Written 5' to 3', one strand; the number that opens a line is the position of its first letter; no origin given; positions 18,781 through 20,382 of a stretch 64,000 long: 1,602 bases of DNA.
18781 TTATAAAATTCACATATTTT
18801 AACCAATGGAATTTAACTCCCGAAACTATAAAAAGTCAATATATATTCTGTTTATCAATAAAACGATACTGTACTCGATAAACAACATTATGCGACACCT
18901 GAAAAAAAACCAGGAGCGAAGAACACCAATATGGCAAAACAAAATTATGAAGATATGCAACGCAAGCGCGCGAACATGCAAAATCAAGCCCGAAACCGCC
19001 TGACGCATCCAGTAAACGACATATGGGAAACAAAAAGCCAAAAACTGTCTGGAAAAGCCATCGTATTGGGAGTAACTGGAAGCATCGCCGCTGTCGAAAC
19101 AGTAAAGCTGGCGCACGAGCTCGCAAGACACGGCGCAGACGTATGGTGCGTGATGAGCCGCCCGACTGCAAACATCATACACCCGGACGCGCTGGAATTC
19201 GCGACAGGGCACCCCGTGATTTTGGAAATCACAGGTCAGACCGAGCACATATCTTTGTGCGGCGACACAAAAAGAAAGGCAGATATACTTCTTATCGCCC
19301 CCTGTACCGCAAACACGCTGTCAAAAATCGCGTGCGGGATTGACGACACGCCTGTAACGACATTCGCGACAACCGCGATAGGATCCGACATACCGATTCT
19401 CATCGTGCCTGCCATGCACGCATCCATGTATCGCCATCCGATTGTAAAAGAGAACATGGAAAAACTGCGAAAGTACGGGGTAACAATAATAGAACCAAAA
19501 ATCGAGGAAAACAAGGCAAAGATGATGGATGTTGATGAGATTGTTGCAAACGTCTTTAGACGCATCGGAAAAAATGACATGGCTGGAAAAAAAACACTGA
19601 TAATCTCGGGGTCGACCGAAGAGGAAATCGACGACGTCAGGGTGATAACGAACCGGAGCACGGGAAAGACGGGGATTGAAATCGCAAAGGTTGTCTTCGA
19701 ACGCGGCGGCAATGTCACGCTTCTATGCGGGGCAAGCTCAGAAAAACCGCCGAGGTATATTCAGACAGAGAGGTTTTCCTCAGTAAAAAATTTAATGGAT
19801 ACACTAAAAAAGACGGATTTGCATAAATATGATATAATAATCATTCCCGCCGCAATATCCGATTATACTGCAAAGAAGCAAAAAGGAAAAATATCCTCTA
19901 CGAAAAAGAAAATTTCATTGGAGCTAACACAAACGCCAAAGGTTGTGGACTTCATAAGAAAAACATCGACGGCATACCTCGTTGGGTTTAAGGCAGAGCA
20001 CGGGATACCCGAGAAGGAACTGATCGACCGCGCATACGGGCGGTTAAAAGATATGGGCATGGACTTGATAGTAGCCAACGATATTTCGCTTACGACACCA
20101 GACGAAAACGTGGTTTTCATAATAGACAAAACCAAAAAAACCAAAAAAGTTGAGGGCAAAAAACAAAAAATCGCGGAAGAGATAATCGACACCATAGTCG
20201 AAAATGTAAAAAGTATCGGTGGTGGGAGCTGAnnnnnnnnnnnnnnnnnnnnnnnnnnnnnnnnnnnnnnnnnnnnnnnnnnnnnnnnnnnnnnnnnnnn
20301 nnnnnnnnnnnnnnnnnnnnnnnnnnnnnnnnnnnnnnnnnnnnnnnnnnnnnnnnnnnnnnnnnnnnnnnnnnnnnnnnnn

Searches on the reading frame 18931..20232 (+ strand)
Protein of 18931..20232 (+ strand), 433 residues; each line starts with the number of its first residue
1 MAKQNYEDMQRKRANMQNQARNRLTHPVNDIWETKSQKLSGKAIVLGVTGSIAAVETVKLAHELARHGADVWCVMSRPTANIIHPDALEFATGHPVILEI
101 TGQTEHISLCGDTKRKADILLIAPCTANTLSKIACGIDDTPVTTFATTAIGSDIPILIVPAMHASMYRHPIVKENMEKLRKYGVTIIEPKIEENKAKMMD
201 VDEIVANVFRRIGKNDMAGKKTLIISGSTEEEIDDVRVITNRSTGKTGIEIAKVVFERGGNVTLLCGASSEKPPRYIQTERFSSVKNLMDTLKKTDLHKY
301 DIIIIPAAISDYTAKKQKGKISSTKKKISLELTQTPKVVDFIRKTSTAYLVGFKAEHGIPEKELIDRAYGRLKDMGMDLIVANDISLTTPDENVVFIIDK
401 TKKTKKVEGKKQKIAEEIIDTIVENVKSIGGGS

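Call 56: search_protein_families(library=pfam, proteins=[window:18931-20232:+], max_evalue=0.00001)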
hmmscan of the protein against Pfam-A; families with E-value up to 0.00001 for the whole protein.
window:18931-20232:+ (433 aa): 2 families
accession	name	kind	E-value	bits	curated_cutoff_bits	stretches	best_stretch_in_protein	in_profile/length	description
PF04127.22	DFP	-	1.9e-43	148.9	22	1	217-391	1-179/186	DNA/pantothenate metabolism flavoprotein C-terminal domain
PF02441.25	Flavoprotein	-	1.4e-32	113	22.7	1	42-210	1-160/162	Flavoprotein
